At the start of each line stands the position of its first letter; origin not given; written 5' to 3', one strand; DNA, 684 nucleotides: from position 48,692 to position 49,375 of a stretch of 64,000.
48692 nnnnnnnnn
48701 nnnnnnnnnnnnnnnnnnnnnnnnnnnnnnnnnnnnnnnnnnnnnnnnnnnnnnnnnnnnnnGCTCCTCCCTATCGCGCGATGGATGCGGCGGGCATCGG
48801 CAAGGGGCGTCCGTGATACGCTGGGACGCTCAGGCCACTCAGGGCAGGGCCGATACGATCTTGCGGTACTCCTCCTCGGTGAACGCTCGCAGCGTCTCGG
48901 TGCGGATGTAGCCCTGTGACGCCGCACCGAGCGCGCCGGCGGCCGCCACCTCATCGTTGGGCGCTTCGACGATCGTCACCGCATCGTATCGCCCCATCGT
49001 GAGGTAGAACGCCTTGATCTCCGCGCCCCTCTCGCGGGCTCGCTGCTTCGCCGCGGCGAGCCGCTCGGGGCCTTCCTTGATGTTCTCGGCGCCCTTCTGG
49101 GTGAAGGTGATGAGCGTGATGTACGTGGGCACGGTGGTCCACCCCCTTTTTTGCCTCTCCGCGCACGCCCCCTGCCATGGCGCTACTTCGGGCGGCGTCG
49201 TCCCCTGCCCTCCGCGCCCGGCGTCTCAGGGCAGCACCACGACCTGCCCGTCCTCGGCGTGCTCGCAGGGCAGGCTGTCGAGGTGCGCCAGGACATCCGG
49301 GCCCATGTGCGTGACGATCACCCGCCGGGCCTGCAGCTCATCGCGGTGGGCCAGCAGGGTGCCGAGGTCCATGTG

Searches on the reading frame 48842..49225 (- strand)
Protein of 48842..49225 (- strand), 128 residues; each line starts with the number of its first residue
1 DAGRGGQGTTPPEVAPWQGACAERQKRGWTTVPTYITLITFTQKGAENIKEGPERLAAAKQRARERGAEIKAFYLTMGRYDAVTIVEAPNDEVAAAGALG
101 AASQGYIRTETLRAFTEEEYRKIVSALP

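Call 90: search_protein_families(library=pfam, proteins=[window:48842-49225:-], max_evalue=0.0001)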
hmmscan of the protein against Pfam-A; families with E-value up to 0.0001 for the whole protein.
window:48842-49225:- (128 aa): 1 family
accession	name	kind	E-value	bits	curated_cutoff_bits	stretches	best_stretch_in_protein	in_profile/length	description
PF08734.17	GYD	-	1.5e-27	95.9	31.4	1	35-124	1-91/91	GYD domain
